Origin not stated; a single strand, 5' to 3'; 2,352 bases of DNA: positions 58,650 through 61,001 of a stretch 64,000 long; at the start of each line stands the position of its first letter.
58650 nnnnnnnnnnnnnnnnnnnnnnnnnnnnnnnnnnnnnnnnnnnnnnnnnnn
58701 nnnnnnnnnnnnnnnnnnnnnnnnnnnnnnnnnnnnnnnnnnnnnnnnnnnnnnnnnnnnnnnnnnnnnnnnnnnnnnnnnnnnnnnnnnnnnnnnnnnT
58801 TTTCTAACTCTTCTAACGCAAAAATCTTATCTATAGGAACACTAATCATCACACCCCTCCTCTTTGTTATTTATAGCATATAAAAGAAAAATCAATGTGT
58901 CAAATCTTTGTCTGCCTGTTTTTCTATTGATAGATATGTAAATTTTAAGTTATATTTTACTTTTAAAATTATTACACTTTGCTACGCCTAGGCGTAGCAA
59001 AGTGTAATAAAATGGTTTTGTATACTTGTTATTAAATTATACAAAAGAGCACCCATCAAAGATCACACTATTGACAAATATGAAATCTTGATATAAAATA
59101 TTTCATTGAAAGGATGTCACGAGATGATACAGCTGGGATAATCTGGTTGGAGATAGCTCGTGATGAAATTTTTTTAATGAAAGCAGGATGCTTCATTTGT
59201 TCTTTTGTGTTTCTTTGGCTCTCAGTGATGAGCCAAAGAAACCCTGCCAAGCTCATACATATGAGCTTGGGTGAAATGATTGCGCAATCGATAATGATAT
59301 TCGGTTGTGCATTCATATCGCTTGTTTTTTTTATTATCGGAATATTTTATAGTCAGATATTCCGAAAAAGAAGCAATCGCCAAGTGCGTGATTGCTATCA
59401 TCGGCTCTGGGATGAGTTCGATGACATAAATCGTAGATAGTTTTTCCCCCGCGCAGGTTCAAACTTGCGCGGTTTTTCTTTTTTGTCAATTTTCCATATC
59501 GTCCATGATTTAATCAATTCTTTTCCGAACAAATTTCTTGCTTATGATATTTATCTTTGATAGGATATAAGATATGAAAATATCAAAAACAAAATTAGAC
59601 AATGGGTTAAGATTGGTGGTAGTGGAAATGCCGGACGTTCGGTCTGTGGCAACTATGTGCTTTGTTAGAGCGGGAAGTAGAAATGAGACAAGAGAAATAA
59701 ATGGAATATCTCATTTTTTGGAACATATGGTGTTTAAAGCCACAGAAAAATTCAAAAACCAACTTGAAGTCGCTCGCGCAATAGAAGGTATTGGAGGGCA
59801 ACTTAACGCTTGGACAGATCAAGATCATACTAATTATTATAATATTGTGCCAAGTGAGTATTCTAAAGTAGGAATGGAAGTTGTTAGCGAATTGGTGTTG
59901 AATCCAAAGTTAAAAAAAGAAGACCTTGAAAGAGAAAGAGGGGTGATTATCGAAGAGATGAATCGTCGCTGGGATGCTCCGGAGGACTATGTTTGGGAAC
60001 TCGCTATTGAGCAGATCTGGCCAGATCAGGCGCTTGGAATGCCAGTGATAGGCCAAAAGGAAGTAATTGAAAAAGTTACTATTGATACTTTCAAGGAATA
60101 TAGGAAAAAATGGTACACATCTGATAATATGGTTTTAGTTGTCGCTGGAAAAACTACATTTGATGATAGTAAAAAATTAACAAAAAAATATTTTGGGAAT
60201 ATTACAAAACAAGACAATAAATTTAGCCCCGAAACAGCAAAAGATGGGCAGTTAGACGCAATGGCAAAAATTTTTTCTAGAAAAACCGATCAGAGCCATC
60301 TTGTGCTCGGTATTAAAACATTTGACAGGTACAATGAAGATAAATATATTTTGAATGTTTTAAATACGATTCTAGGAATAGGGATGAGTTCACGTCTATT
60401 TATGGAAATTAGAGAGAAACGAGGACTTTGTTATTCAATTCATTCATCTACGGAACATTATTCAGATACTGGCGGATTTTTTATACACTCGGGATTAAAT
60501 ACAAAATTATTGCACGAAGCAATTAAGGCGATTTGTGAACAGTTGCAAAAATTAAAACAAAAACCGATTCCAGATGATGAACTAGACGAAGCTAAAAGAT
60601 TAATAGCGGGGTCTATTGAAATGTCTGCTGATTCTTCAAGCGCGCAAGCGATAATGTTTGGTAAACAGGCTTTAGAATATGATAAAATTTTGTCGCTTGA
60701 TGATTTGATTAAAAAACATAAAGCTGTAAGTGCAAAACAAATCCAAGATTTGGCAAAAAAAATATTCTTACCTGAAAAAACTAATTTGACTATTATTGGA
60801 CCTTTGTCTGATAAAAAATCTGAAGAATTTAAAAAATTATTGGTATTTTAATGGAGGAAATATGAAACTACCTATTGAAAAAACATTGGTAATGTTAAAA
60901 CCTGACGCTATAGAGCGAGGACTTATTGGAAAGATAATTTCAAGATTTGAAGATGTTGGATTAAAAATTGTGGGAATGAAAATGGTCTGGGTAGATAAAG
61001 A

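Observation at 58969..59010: Perfect 42-bp palindrome in a 720-bp divergent intergenic region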

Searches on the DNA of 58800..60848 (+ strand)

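Call 19: search_rna_families(source=window, start=58800, end=59620, threshold=evalue, max_evalue=5)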
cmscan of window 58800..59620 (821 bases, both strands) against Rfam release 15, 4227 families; matches with E-value up to 5: 26.
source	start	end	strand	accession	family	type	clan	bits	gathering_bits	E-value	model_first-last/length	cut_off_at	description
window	58969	59012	+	RF04276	MIR4371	Gene; miRNA;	CL00144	26.9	110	0.0013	1-158/158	no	MIR4371 microRNA precursor family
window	58970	59009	-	RF04134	MIR7504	Gene; miRNA;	-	25.6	83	0.046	1-124/124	no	MIR7504 microRNA precursor family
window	58959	59042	-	RF00398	SNORA15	Gene; snRNA; snoRNA; HACA-box;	-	24.8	47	0.038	1-137/137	no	Small nucleolar RNA SNORA15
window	58970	59008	+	RF04172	MIR8675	Gene; miRNA;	-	23.1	90.8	0.087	1-95/95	no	MIR8675 microRNA precursor family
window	58928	59017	+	RF02590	Spy1186876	Gene; sRNA;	-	22.2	208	0.015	1-243/243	no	S. pyogenes small RNA 1186876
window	58966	59013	-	RF04161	mir-3688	Gene; miRNA;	-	22.2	84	0.09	1-88/88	no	mir-3688 microRNA precursor family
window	58938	59010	+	RF01470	rli38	Gene; sRNA;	-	21.7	49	2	1-150/150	no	Listeria sRNA rli38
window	58973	59006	+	RF03955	MIR2934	Gene; miRNA;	-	20.9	100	0.42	1-113/113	no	MIR2934 microRNA precursor family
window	58965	59021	+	RF03621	MIR4245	Gene; miRNA;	-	20.2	74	0.93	1-128/128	no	MIR4245 microRNA precursor family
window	59397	59484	+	RF04312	trpB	Cis-reg;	-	20.1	59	4.3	1-107/107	no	trpB ncRNA motif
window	58965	59019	+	RF04205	MIR2606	Gene; miRNA;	-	20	139.7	3.8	1-165/165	no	MIR2606 microRNA precursor family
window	59208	59245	+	RF03462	mir-4677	Gene; miRNA;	-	19.6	80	0.36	1-59/59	no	mir-4677 microRNA precursor family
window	58962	59021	-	RF00950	mir-927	Gene; miRNA;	-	19.4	60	1.5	1-86/86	no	mir-927 microRNA precursor family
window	58847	58916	-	RF02934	caiA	Gene; sRNA;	-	19.4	55.5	1.7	1-78/78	no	caiA RNA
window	58968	59011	+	RF03913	mir-992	Gene; miRNA;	-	18.9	79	0.83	1-86/86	no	mir-992 microRNA precursor family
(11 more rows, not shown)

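Call 31: search_rna_families(source=L087, start=9000, end=10010, threshold=evalue, max_evalue=1)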
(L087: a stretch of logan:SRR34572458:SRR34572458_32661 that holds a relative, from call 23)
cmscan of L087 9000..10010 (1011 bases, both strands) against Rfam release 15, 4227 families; matches with E-value up to 1: 3.
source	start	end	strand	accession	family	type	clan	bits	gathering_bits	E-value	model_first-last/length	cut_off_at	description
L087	9869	9945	+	RF02371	PyrG_leader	Cis-reg; leader;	-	31.5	65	0.046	1-78/78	no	PyrG leader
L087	9743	9820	+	RF02935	che1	Gene; sRNA;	-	22.1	54.1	0.86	1-91/91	no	che1 RNA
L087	9328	9399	+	RF03788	MIR5304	Gene; miRNA;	-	18.7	75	0.59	1-80/80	no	MIR5304 microRNA precursor family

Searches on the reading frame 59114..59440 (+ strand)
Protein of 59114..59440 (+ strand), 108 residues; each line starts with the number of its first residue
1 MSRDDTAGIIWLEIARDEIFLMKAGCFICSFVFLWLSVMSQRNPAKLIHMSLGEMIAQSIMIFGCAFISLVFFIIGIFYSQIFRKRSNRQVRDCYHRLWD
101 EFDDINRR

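Call 12: search_protein_families(library=pfam, proteins=[window:59114-59440:+], max_evalue=0.01)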
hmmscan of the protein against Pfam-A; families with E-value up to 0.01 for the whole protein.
window:59114-59440:+ (108 aa): 0 families

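Call 17: find_encoding_contigs(protein=window:59114-59437:+, flank=10000, max_places=10)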
Protein window:59114-59437:+ (108 aa): no gene with exactly this product is on record in the collection.

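Call 20: search_protein_families(library=pfam, proteins=[window:59114-59440:+], max_evalue=10)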
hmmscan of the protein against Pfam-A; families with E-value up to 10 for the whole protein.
window:59114-59440:+ (108 aa): 1 family
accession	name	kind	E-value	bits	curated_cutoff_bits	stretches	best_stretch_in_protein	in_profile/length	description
PF15420.11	Abhydrolase_9_N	-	0.24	11.8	27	1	23-90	56-122/208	Alpha/beta-hydrolase family N-terminus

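Call 73: search_protein_families(library=ncbifam, proteins=[window:59114-59440:+], max_evalue=0.1)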
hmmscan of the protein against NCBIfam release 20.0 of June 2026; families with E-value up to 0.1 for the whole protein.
window:59114-59440:+ (108 aa): 1 family
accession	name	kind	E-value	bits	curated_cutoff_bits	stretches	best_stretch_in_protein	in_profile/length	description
NF033218.1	anchor_AmaP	equivalog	0.037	13.8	55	1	25-90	12-77/166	alkaline shock response membrane anchor protein AmaP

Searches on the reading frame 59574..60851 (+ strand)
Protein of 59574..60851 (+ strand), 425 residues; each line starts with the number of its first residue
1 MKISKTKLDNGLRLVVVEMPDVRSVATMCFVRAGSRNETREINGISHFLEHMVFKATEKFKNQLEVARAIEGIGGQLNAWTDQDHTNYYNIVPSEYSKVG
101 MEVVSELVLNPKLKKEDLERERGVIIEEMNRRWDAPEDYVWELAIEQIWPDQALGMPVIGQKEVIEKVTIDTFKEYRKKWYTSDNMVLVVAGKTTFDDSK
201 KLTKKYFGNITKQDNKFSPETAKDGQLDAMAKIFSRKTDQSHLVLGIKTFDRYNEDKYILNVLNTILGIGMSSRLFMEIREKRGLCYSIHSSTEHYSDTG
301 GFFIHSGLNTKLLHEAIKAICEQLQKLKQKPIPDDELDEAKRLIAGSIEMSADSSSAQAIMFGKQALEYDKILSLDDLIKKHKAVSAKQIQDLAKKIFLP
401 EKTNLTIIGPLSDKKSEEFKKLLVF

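Call 12: search_protein_families(library=pfam, proteins=[window:59574-60851:+], max_evalue=0.01)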
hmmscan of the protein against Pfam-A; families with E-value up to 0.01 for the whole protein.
window:59574-60851:+ (425 aa): 2 families
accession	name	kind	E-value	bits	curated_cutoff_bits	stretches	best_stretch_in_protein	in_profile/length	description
PF05193.26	Peptidase_M16_C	-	1.7e-42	145.8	23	1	167-342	1-179/181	Peptidase M16 inactive domain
PF00675.25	Peptidase_M16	-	2.3e-32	112.4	22.3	1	18-160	6-147/149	Insulinase (Peptidase family M16)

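Call 16: find_encoding_contigs(protein=window:59574-60848:+, flank=10000, max_places=10)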
Protein window:59574-60848:+ (425 aa): 4 contigs read that carry it; 4 places shown.
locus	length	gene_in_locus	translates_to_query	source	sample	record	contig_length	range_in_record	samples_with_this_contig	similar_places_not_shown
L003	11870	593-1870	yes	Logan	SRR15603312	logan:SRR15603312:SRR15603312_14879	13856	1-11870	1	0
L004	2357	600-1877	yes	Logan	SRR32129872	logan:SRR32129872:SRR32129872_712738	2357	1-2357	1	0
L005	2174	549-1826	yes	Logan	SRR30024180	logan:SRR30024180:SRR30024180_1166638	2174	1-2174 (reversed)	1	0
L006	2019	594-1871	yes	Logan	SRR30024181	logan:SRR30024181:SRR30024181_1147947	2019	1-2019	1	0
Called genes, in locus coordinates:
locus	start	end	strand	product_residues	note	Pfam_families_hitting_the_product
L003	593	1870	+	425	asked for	PF00675:Peptidase_M16, PF05193:Peptidase_M16_C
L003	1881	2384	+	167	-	PF00334:NDK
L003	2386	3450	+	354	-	PF00953:Glycos_transf_4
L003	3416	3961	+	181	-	-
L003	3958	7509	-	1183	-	PF02811:PHP, PF07733:DNA_pol3_alpha, PF17657:DNA_pol3_finger, PF14579:HHH_6, PF01336:tRNA_anti-codon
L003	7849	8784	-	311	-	PF02618:YceG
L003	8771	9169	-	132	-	PF03652:RuvX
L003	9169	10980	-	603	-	-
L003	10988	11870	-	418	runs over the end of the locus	PF06723:MreB_Mbl (weak), PF11104:PilM_2 (weak), PF14450:FtsA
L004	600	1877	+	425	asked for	PF00675:Peptidase_M16, PF05193:Peptidase_M16_C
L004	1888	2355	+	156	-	?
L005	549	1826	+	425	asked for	PF00675:Peptidase_M16, PF05193:Peptidase_M16_C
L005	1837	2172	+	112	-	?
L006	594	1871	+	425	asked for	PF00675:Peptidase_M16, PF05193:Peptidase_M16_C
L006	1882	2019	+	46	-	?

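Call 21: find_related_loci(query=window:59574-60848:+, collection=genome_contigs, flank=6000)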
Query window:59574-60848:+ (425 aa) in genome_contigs; peptide patterns used: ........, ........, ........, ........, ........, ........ (x = any residue, [..] = any of these).
600 stretches matched a pattern (row limit reached: there are more); 596 encode a relative of the query (tblastn E <= 1e-3); the best 80 are kept; 80 distinct loci.
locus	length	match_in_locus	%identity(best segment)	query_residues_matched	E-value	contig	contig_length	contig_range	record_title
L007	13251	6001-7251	39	7-423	4e-91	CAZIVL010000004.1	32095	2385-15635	MAG TPA_asm: uncultured Gammaproteobacteria bacterium isolate SRP342105_co1_60 genome assembly, contig: NODE_1790_length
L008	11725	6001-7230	40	10-419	4e-90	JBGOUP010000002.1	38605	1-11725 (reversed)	MAG: Patescibacteria group bacterium isolate OBJ_0618_7090110_136 k141_7781247_length_38605_cov_9.9919, whole genome sho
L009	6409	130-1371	39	7-424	1e-89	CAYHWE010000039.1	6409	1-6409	MAG TPA_asm: uncultured Gammaproteobacteria bacterium isolate ERP119705_co15_594 genome assembly, contig: NODE_15481_len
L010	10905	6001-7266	37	1-425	2e-87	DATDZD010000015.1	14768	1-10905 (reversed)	MAG TPA_asm: Candidatus Paceibacterota bacterium isolate SMAG_U8183 k141_1481693, whole genome shotgun sequence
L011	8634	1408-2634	36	7-416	1e-86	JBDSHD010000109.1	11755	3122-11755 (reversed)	MAG: Dehalococcoidia bacterium isolate cluster1_bin.268 k127_9948532, whole genome shotgun sequence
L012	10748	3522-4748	37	7-416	5e-86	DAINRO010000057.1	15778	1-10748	MAG TPA_asm: Chloroflexota bacterium isolate CTOTU25977 NODE_957_length_15778_cov_8.712650, whole genome shotgun sequenc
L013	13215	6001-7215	34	6-413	9e-86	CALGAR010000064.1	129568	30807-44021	MAG TPA_asm: uncultured Bryobacterales bacterium isolate SRR4028140_bin.15_CONCOCT_v1.1_MAG genome assembly, contig: ERZ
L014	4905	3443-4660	37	5-408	5e-85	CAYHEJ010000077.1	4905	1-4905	MAG TPA_asm: uncultured Gammaproteobacteria bacterium isolate ERP119705_co10_156 genome assembly, contig: NODE_13308_len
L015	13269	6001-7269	35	5-425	1e-84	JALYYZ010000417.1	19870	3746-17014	MAG: Chloroflexota bacterium isolate KAP bin52 SD1490-92_k127_1453848, whole genome shotgun sequence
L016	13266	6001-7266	36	1-425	2e-84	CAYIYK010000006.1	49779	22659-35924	MAG TPA_asm: uncultured Candidatus Saccharibacteria bacterium isolate ERP123247_co1_234 genome assembly, contig: NODE_35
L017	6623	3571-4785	34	6-413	3e-84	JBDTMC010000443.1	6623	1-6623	MAG: Bryobacteraceae bacterium isolate cluster3_bin.117 NODE_60727_length_6623_cov_5.542631, whole genome shotgun sequen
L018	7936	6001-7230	38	6-409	3e-84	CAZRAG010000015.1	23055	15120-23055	MAG TPA_asm: uncultured Pseudomonadales bacterium isolate SRP093185_co1_24 genome assembly, contig: NODE_1294_length_230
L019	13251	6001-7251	36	7-423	5e-84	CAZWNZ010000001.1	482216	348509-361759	MAG TPA_asm: uncultured Gammaproteobacteria bacterium isolate SRP192927_co3_839 genome assembly, contig: NODE_2_length_4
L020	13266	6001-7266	35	1-425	9e-84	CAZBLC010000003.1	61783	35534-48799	MAG TPA_asm: uncultured Candidatus Saccharibacteria bacterium isolate SRP286056_co2_106 genome assembly, contig: NODE_49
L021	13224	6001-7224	36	1-409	1e-83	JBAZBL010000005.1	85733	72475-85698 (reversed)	MAG: Candidatus Paceibacterota bacterium isolate SO_2017_GW1_111 NODE_1708_length_85733_cov_1.515969_OW334_2017, whole g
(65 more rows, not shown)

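Call 22: find_homologous_proteins(query=window:59574-60848:+, max_evalue=1e-60)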
Query window:59574-60848:+ (425 aa): 6130 proteins with E <= 1e-60 among 8000 candidates; the best 120 are listed.
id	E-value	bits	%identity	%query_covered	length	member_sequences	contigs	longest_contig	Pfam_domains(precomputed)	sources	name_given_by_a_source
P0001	1.3e-279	945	100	100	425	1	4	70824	PF00675.26,PF05193.27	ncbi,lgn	-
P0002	4.1e-176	604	65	97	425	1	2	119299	PF00675.26,PF05193.27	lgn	-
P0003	1.4e-161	556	60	100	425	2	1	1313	PF00675.26,PF05193.27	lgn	-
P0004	1.1e-119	418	47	97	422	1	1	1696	PF00675.26,PF05193.27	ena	-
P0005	2.7e-117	410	49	98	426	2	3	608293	PF00675.26,PF05193.27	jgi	jgi:predicted Zn-dependent peptidase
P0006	5.5e-116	406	45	98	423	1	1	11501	PF00675.26,PF05193.27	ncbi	-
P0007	5.0e-115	403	49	99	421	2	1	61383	PF00675.26,PF05193.27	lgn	-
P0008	3.6e-114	400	47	99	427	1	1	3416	PF00675.26,PF05193.27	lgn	-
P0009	4.5e-114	400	44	100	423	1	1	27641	PF00675.26,PF05193.27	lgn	-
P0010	1.2e-113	398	44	100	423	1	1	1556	PF00675.26,PF05193.27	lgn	-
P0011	6.4e-112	392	45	97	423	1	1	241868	PF00675.26,PF05193.27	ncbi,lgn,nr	ncbi:MAG: pitrilysin family protein [bacterium]|nr:pitrilysin family protein [bacterium]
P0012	6.4e-110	386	43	100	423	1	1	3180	PF00675.26,PF05193.27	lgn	-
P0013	3.4e-109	383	43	99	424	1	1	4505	PF00675.26,PF05193.27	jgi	jgi:predicted Zn-dependent peptidase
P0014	1.0e-107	379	42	100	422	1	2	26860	PF00675.26,PF05193.27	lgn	-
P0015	4.2e-105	370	43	100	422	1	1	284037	PF00675.26,PF05193.27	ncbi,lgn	-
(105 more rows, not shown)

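Call 23: find_encoding_contigs(protein=P0002, flank=10000, max_places=4)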
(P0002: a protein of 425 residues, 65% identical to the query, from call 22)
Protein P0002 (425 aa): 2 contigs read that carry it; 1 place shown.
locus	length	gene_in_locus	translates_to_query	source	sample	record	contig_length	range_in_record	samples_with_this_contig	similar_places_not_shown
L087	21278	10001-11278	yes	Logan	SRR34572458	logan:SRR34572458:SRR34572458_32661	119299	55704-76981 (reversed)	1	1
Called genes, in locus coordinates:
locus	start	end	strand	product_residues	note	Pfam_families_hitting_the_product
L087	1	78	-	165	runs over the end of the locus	PF07963:N_methyl (weak)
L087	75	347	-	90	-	PF18910:DUF5665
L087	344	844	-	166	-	PF05239:PRC (weak)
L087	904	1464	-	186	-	PF08207:EFP_N, PF01132:EFP, PF09285:Elong-fact-P_C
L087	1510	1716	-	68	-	PF01084:Ribosomal_S18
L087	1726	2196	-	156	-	PF00436:SSB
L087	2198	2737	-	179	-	PF01250:Ribosomal_S6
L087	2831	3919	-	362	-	PF01926:MMR_HSR1, PF02421:FeoB_N, PF06071:YchF-GTPase_C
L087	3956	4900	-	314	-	PF02899:Phage_int_SAM_1, PF13495:Phage_int_SAM_4 (faint), PF22823:MrpR_C_cat (faint), PF00589:Phage_integrase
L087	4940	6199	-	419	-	PF07690:MFS_1, PF03092:BT1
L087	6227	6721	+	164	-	-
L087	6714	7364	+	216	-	PF01569:PAP2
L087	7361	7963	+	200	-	-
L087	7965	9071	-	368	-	-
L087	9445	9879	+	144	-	-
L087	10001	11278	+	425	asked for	PF00675:Peptidase_M16, PF05193:Peptidase_M16_C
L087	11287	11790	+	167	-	PF00334:NDK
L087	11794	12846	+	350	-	PF00953:Glycos_transf_4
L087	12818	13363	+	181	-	-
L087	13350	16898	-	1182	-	PF02811:PHP, PF07733:DNA_pol3_alpha, PF17657:DNA_pol3_finger, PF14579:HHH_6, PF01336:tRNA_anti-codon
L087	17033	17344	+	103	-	PF01016:Ribosomal_L27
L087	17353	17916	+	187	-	PF01245:Ribosomal_L19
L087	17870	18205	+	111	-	PF08378:NERD (weak), PF02021:UPF0102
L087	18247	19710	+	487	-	PF00749:tRNA-synt_1c, PF19269:Anticodon_2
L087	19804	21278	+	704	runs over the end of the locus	PF02450:LCAT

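Call 24: find_encoding_contigs(protein=P0005, flank=10000, max_places=3)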
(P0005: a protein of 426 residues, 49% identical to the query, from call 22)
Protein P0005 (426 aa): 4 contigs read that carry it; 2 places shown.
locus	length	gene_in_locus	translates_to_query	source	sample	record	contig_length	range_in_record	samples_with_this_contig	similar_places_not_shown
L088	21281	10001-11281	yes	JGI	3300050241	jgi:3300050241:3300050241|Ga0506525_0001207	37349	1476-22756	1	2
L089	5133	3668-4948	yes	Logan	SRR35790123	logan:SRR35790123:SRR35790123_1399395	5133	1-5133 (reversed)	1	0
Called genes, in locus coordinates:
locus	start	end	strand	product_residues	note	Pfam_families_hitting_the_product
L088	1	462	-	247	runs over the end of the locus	-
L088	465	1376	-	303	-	PF00483:NTP_transferase (weak), PF12804:NTP_transf_3 (weak)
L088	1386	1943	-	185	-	PF08207:EFP_N, PF01132:EFP, PF09285:Elong-fact-P_C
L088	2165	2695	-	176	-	PF00436:SSB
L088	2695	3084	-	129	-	PF01250:Ribosomal_S6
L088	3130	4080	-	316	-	PF01926:MMR_HSR1, PF02421:FeoB_N, PF06071:YchF-GTPase_C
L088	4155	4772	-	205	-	-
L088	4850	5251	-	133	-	PF00085:Thioredoxin (weak)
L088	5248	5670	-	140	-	PF07884:VKOR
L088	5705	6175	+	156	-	-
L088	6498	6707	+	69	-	-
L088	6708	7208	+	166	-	-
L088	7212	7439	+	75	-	-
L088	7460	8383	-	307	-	PF02899:Phage_int_SAM_1, PF13102:Phage_int_SAM_5, PF13495:Phage_int_SAM_4, PF00589:Phage_integrase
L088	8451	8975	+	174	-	PF06414:Zeta_toxin, PF13671:AAA_33, PF01202:SKI (faint)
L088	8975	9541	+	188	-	PF01569:PAP2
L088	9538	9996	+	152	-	PF06695:Sm_multidrug_ex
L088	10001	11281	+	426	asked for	PF00675:Peptidase_M16, PF05193:Peptidase_M16_C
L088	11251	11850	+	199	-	PF00334:NDK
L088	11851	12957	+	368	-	PF00953:Glycos_transf_4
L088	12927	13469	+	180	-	-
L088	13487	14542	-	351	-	PF00890:FAD_binding_2 (faint), PF03486:HI0933_like (faint), PF07992:Pyr_redox_2, PF13738:Pyr_redox_3, PF00070:Pyr_redox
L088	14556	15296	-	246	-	PF01790:LGT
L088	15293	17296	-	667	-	PF00122:E1-E2_ATPase, PF00702:Hydrolase, PF12710:HAD (weak), PF08282:Hydrolase_3 (faint)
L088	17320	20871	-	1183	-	PF02811:PHP, PF07733:DNA_pol3_alpha, PF17657:DNA_pol3_finger, PF14579:HHH_6, PF01336:tRNA_anti-codon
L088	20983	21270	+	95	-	PF01016:Ribosomal_L27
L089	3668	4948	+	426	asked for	PF00675:Peptidase_M16, PF05193:Peptidase_M16_C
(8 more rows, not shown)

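Call 25: find_encoding_contigs(protein=P0007, flank=10000, max_places=3)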
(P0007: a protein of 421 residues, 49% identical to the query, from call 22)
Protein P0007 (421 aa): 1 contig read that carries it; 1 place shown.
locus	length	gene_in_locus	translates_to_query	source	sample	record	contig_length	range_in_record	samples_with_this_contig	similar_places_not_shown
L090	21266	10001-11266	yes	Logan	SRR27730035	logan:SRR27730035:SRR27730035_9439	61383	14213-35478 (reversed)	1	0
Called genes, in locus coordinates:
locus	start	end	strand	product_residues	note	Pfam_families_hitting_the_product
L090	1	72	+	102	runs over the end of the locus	-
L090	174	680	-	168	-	PF05239:PRC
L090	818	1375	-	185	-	PF08207:EFP_N, PF01132:EFP, PF09285:Elong-fact-P_C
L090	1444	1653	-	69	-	PF01084:Ribosomal_S18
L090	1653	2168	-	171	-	PF00436:SSB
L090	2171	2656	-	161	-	PF01250:Ribosomal_S6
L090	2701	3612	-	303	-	PF01926:MMR_HSR1, PF02421:FeoB_N (weak), PF06071:YchF-GTPase_C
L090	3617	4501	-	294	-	-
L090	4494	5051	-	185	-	PF13207:AAA_17 (weak), PF13238:AAA_18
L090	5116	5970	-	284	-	-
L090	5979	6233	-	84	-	-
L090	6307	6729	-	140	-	PF02604:PhdYeFM_antitox (weak)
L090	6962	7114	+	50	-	-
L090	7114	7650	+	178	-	-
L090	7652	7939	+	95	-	-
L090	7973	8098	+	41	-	-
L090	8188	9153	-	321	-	PF02899:Phage_int_SAM_1, PF13102:Phage_int_SAM_5 (weak), PF13495:Phage_int_SAM_4 (faint), PF00589:Phage_integrase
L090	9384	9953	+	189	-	PF14378:PAP2_3 (faint), PF01569:PAP2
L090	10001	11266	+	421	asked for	PF00675:Peptidase_M16, PF05193:Peptidase_M16_C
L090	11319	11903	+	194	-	PF00334:NDK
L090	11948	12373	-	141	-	-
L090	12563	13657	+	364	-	PF00953:Glycos_transf_4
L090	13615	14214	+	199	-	-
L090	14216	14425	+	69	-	-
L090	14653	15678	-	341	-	PF01266:DAO (faint), PF07992:Pyr_redox_2, PF13738:Pyr_redox_3, PF00070:Pyr_redox (weak)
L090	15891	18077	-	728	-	PF00122:E1-E2_ATPase, PF00702:Hydrolase, PF08282:Hydrolase_3 (faint)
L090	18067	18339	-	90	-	PF02583:Trns_repr_metal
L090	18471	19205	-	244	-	-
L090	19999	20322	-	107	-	-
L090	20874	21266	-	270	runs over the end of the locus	-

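Call 47: search_protein_families(library=pfam, proteins=[L090:6307-6729:-], max_evalue=1)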
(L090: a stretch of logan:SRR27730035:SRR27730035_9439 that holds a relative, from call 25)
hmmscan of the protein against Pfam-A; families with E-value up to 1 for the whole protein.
L090:6307-6729:- (140 aa): 1 family
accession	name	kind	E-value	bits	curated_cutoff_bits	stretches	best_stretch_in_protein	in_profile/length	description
PF02604.26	PhdYeFM_antitox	-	5.6e-06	26.5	29.8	1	8-54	2-49/74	Antitoxin Phd_YefM, type II toxin-antitoxin system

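Call 96: search_protein_families(library=pfam, proteins=[L087:9445-9876:+, L087:7361-7963:+, L087:6227-6721:+], max_evalue=1)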
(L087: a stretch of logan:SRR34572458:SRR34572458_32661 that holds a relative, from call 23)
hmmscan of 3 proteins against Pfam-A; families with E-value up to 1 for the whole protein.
L087:9445-9876:+ (144 aa): 0 families

L087:7361-7963:+ (200 aa): 1 family
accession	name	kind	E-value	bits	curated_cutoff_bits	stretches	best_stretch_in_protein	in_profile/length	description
PF01569.27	PAP2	-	0.0034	17.6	27.2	1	130-195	53-126/130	PAP2 superfamily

L087:6227-6721:+ (164 aa): 2 families
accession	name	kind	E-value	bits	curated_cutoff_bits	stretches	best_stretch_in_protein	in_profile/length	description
PF06645.18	SPC12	-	0.01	16.4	23.6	1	29-77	13-61/71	Microsomal signal peptidase 12 kDa subunit (SPC12)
PF14470.12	bPH_3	-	0.028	15.3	23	1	78-122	23-66/95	Bacterial PH domain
